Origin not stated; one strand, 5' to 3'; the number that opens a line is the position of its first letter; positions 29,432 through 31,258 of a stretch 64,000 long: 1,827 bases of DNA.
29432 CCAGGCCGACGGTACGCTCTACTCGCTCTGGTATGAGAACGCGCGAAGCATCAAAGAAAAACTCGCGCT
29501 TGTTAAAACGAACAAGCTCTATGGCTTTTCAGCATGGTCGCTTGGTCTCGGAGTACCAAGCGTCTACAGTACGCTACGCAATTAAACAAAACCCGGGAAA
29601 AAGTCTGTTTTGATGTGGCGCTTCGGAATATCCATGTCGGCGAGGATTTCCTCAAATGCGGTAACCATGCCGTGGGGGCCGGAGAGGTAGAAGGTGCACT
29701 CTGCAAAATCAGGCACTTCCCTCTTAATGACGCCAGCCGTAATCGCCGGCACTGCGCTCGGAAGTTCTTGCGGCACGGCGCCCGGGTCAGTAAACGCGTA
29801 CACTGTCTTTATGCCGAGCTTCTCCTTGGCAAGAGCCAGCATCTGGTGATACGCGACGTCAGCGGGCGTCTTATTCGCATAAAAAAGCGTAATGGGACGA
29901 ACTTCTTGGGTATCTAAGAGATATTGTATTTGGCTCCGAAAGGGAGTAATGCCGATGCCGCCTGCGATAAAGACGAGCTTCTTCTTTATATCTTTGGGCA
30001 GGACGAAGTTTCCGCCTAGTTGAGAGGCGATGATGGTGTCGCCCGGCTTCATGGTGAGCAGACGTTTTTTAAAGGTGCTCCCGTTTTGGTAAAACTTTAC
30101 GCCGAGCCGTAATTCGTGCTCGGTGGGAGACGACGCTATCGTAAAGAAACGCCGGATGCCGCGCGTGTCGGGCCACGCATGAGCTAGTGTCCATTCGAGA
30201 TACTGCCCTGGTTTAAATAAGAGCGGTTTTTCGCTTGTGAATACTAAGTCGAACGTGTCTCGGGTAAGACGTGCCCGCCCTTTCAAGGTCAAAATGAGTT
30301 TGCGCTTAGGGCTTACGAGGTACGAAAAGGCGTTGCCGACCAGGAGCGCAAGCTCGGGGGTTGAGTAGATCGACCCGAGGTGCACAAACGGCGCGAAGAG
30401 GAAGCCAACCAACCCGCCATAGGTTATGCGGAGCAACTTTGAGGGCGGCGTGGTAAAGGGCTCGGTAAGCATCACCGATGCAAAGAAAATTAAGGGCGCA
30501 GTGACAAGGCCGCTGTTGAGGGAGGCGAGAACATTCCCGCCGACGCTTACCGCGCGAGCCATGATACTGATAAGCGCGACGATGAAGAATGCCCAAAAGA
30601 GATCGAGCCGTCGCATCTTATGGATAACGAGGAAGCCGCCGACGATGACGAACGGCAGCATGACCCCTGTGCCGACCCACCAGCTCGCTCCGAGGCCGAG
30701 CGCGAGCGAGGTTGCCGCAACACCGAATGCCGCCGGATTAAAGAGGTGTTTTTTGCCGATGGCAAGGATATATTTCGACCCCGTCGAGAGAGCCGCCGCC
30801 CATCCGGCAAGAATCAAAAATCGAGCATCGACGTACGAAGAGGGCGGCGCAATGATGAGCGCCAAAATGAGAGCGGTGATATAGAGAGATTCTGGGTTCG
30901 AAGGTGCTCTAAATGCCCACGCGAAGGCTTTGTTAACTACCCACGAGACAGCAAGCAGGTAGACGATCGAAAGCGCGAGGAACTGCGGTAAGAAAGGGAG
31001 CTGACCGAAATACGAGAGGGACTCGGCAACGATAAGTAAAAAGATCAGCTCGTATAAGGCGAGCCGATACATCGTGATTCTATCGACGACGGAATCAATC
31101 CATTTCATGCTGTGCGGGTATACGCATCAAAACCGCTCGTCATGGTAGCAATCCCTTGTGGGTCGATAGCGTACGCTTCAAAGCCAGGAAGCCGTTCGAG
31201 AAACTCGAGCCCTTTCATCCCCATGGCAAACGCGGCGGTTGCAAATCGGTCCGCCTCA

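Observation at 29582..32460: Extracytoplasmic flavinylation / electron-transfer module: FMN-binding protein with ApbE target motif, ApbE, and membrane FNR-fusion reductase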

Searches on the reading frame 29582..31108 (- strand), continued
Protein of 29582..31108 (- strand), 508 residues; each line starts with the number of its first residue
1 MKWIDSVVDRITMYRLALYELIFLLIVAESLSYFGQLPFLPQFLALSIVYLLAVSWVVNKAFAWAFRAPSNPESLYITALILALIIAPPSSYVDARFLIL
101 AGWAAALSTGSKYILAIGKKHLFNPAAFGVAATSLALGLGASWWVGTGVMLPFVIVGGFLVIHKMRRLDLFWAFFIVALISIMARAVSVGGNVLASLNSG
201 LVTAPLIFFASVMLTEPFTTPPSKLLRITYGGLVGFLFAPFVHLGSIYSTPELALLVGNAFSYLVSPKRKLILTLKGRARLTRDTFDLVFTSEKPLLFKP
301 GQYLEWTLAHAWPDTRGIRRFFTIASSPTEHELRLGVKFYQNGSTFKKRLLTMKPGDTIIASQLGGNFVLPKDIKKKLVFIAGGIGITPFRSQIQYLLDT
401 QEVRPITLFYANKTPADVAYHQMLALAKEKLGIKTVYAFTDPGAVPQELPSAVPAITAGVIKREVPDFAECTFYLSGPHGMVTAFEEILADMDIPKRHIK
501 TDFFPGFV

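Call 79: search_protein_families(library=pfam, proteins=[L042:3501-4250:-, L070:7509-8795:+, L028:1285-3660:+, L060:11856-12413:+, L005:9534-9932:+, L032:482-1804:+, L010:4407-4805:+, L005:11441-13090:+, L053:3436-4539:+, L005:9951-10457:+], max_evalue=0.001)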
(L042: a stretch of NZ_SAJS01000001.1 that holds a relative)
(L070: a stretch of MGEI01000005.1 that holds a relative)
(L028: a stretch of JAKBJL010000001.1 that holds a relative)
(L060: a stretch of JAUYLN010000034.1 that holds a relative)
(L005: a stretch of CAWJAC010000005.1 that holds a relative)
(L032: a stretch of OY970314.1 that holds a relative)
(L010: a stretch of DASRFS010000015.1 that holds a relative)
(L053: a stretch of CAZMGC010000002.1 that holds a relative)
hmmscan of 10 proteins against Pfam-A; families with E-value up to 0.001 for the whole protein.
L042:3501-4250:- (249 aa): 1 family
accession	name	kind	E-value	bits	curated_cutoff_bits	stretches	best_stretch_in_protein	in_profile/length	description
PF01988.24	VIT1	-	4.5e-68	229.7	28.1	1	35-242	1-213/214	VIT family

L070:7509-8795:+ (428 aa): 1 family
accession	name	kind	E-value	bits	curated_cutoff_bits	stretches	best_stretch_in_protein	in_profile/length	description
PF01566.24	Nramp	-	3e-79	267.1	29.8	1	38-404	1-356/357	Natural resistance-associated macrophage protein-like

L028:1285-3660:+ (791 aa): 4 families
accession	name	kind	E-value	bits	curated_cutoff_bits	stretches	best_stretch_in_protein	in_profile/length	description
PF00122.25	E1-E2_ATPase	-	1.9e-60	203.9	28.1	1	236-420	2-180/181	E1-E2 ATPase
PF00702.32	Hydrolase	-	9.3e-40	137.5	26.4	1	437-657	1-191/191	haloacid dehalogenase-like hydrolase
PF00403.32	HMA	-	4.8e-17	62.5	24.8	1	7-67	2-62/62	Heavy-metal-associated domain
PF08282.18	Hydrolase_3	-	1.5e-05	25.3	20.9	0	631-683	197-249/255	haloacid dehalogenase-like hydrolase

L060:11856-12413:+ (185 aa): 1 family
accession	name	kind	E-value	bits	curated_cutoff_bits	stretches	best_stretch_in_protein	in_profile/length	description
PF01625.27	PMSR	-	2.7e-66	223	23.7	1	34-185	1-152/153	Peptide methionine sulfoxide reductase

L005:9534-9932:+ (132 aa): 4 families
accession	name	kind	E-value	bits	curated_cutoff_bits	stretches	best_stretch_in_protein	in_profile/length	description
PF01641.26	SelR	-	8.1e-49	164.9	24.9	1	17-129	1-115/116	SelR domain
PF24046.1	At4g08330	-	0.00017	22.1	27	0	90-115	74-99/129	At4g08330 beta-tent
PF09814.14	HECT_2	-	0.0004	19.8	22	0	88-113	200-225/369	HECT-like Ubiquitin-conjugating enzyme (E2)-binding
PF08271.17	Zn_Ribbon_TF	-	0.00072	19.5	29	0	92-104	17-29/43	TFIIB zinc-binding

L032:482-1804:+ (440 aa): 4 families
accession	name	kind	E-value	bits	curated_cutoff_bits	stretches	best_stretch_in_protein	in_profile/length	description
PF16576.10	HlyD_D23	-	1.1e-11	44.9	30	1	83-333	18-214/214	Barrel-sandwich domain of CusB or HlyD membrane-fusion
PF13437.12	HlyD_3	-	2.7e-08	34.9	22.2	1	217-329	1-105/106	HlyD family secretion protein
PF12700.13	HlyD_2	-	3.3e-07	29.8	25.1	1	29-124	10-103/416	HlyD family secretion protein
PF13533.13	Biotin_lipoyl_2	-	2.2e-06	27.8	29.8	1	86-115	2-31/32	Biotin-lipoyl like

L010:4407-4805:+ (132 aa): 0 families

L005:11441-13090:+ (549 aa): 4 families
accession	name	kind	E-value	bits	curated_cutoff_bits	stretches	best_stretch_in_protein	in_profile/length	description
PF16576.10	HlyD_D23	-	5.1e-13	49.2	30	2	306-427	89-213/214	Barrel-sandwich domain of CusB or HlyD membrane-fusion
PF13437.12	HlyD_3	-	6.7e-12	46.5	22.2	1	327-424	2-105/106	HlyD family secretion protein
PF13533.13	Biotin_lipoyl_2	-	1.4e-07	31.6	29.8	1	74-103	3-32/32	Biotin-lipoyl like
PF00364.28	Biotin_lipoyl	-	6.2e-05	23.2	22.1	1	51-101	21-72/73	Biotin-requiring enzyme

L053:3436-4539:+ (367 aa): 5 families
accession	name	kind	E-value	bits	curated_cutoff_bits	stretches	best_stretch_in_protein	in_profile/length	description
PF12146.15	Hydrolase_4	-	1.3e-14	54.5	27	1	132-244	6-112/239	Serine aminopeptidase, S33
PF00561.26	Abhydrolase_1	-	2.4e-13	50.8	25.8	1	131-241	1-102/245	alpha/beta hydrolase fold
PF00326.27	Peptidase_S9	-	4.9e-11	43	22.6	1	152-367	4-210/213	Prolyl oligopeptidase family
PF12697.13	Abhydrolase_6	-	2.4e-09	38.6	26.3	1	133-238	1-90/217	Alpha/beta hydrolase family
PF02129.25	Peptidase_S15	-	2.6e-08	34.3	23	1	110-253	1-141/262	X-Pro dipeptidyl-peptidase (S15 family)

L005:9951-10457:+ (168 aa): 3 families
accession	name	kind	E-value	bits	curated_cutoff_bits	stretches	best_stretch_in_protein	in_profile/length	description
PF04542.20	Sigma70_r2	-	1.6e-20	73.1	24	1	10-76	1-69/71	Sigma-70 region 2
PF08281.18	Sigma70_r4_2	-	2.9e-12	46.5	25.7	1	113-164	3-54/54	Sigma-70, region 4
PF04545.22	Sigma70_r4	-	1.2e-11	44.4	24.1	1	117-166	1-50/50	Sigma-70, region 4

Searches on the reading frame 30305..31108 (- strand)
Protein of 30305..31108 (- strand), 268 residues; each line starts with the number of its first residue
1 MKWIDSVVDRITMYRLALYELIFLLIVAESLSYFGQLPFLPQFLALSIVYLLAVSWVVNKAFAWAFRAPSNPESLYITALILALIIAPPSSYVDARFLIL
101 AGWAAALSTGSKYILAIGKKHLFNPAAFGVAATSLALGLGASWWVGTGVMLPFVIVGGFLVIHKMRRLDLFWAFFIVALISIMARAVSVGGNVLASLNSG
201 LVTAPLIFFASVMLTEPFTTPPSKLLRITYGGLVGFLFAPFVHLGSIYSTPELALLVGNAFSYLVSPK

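Call 24: search_solved_structures(query=A2, max_evalue=10, show_alignments=4)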
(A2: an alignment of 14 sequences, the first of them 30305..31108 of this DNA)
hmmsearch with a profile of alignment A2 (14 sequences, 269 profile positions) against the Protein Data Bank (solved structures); distinct sequences matched with E-value up to 10: 1.
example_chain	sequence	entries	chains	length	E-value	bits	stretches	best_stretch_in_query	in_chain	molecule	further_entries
8ahx_D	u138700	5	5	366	0.00027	23.8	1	155-263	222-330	Ion-translocating oxidoreductase complex subunit D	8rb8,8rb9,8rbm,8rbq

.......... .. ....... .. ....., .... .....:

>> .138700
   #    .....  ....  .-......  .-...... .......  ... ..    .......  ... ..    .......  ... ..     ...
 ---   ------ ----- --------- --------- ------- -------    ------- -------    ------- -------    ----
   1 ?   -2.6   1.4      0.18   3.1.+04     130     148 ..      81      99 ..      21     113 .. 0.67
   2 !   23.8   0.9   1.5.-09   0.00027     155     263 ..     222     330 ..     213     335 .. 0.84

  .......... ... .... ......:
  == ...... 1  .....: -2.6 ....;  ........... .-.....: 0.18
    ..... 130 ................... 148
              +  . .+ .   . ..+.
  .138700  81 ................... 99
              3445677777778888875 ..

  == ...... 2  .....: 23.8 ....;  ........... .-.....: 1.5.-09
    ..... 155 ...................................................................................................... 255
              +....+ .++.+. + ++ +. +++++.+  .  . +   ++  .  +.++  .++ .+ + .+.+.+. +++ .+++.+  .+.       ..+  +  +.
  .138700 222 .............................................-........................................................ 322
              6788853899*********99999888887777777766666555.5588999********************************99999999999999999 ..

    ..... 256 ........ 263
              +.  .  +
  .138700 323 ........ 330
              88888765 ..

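Call 43: predict_structure(alignment_id=A2)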
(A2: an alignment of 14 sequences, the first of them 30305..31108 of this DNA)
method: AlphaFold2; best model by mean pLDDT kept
length: 268 residues; sequences in the alignment: 14
mean_pLDDT: 81.9   pTM: 0.81
mean pLDDT of the five models: 81.9, 79.6, 75.1, 73.6, 73.4
residues with pLDDT >= 90: 57; 70-90: 181; 50-70: 29; < 50: 1
segments of 3 or more residues with pLDDT < 50: none
pLDDT, mean of each block of 10 residues (from residue 1): 77 86 93 90 94 94 87 86 89 88 90 71 76 78 78 87 82 88 86 79 73 66 84 83 59 75 72
secondary structure, 60 per line:
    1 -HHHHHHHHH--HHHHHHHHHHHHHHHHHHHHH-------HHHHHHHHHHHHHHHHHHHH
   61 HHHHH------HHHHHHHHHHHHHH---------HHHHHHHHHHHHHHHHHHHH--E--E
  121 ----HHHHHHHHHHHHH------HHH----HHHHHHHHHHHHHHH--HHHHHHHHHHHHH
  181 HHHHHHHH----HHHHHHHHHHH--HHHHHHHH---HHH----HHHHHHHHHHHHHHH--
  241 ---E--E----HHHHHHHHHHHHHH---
elements in order: H2-10 H13-33 H41-65 H72-85 H95-114 H125-137 H151-165 H168-188 H193-203 H206-213 H224-238 H252-265

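Call 47: fold_search(model_id=the predicted structure, library=pdb)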
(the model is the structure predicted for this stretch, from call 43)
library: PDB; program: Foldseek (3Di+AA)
matches with E <= 10: 164; with E <= 0.001: 9
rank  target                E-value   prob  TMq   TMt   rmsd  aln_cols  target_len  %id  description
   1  8ahx_D                1.3e-04  1.00  0.66  0.52   6.6       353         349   16  Cryo-EM structure of the nitrogen-fixation associated NADH:ferredoxin oxidoreductase RNF from Azotobacter vinelandii (released 2023-11-01)
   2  9uuu_B                2.4e-04  1.00  0.55  0.40   6.2       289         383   17  Cryo-EM structure of Na+-translocating NADH-ubiquinone oxidoreductase from Vibrio cholerae reduced by NADH (released 2025-06-25)
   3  8rbq_D                3.2e-04  1.00  0.68  0.61   5.6       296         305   20  Cryo-EM structure of the NADH:ferredoxin oxidoreductase RNF from Azotobacter vinelandii, dithionite reduced (released 2024-06-26)
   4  7xk6_B                4.6e-04  1.00  0.56  0.39   6.0       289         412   17  Cryo-EM structure of Na+-pumping NADH-ubiquinone oxidoreductase from Vibrio cholerae, with aurachin D-42 (released 2022-07-20)
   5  9lrr_B                5.0e-04  1.00  0.58  0.40   6.5       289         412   16  Cryo-EM structure of Na+-translocating NADH-ubiquinone oxidoreductase NqrB-G141A mutant from Vibrio cholerae with boun (released 2025-04-23)
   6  9eri_D                6.8e-04  1.00  0.68  0.59   4.2       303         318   14  Cryo-EM structure of sodium pumping Rnf complex from Acetobacterium woodii bound to NADH (released 2025-03-05)
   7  7xk3_B                7.4e-04  1.00  0.56  0.41   6.3       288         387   16  Cryo-EM structure of Na+-pumping NADH-ubiquinone oxidoreductase from Vibrio cholerae, state 1 (released 2022-07-20)
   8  8a1v_B                8.4e-04  1.00  0.52  0.38   6.6       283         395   17  Sodium pumping NADH-quinone oxidoreductase with substrate Q2 (released 2023-06-14)
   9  8acw_B                9.2e-04  1.00  0.52  0.39   6.4       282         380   17  X-ray structure of Na+-NQR from Vibrio cholerae at 3.4 A resolution (released 2023-07-12)
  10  8a1x_B                1.0e-03  1.00  0.57  0.41   6.1       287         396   17  Sodium pumping NADH-quinone oxidoreductase with inhibitor DQA (released 2023-06-14)
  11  8ad0_B                1.0e-03  1.00  0.56  0.41   5.9       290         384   16  X-ray structure of Na+-NQR from Vibrio cholerae in different conformation at 3.1 A (released 2023-07-12)
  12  9ud3_B                1.1e-03  1.00  0.53  0.40   5.9       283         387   16  Cryo-EM structure of Na+-translocating NADH-ubiquinone oxidoreductase NqrB-T236Y mutant from Vibrio cholerae (released 2025-06-25)
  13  8a1t_B                1.9e-03  1.00  0.52  0.38   6.7       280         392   18  Sodium pumping NADH-quinone oxidoreductase (released 2023-06-14)
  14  8evu_B                2.1e-03  1.00  0.54  0.38   6.4       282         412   17  Cryo EM structure of Vibrio cholerae NQR (released 2022-11-16)
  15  7zc6_D                4.8e-03  1.00  0.68  0.61   4.9       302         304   16  Na+ - translocating ferredoxin: NAD+ reductase (Rnf) of C. tetanomorphum (released 2022-09-28)
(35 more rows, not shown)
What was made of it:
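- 30305..31108 (-): RnfD/NqrB-like membrane domain of the fusion protein (residues 1-268). It lacks the 'five-helix linker' loop that carries the flavinylated Thr. The top 15 PDB fold matches of the AF2 model (pLDDT 82) are all RnfD or NqrB chains (calls 43, 47).
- The fold of two inverted five-helix repeats is retained (calls 43, 47).
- Tried and rejected: A separate model of the membrane domain was needed (calls 43, 47).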

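Call 71: search_protein_representatives(protein=window:30305-31108:-)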
Query: 268 residues. Proteins with E-value up to 0.001 (for the whole library): 1377; up to 1e-10: 730; up to 1e-30: 323. The best 150 are listed.
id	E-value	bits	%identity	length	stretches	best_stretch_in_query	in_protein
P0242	5.2e-78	278.9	57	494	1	13-268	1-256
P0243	1.0e-73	264.8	50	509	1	1-268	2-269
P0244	3.7e-72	259.7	51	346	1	2-268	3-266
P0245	2.8e-64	233.9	51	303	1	2-268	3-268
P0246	3.2e-62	227.2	48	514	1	2-268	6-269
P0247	5.8e-62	226.3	46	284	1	2-268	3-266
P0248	7.2e-62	226.0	48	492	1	2-268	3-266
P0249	6.0e-61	223.0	48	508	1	4-268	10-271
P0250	6.9e-61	222.8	48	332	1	4-268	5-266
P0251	2.8e-60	220.8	46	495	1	2-268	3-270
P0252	3.0e-60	220.7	47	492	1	13-268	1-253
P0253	6.4e-60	219.6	45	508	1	1-268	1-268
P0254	1.0e-59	218.9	48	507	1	3-268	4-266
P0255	7.0e-59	216.2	48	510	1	3-268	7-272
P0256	8.2e-59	216.0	49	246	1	2-236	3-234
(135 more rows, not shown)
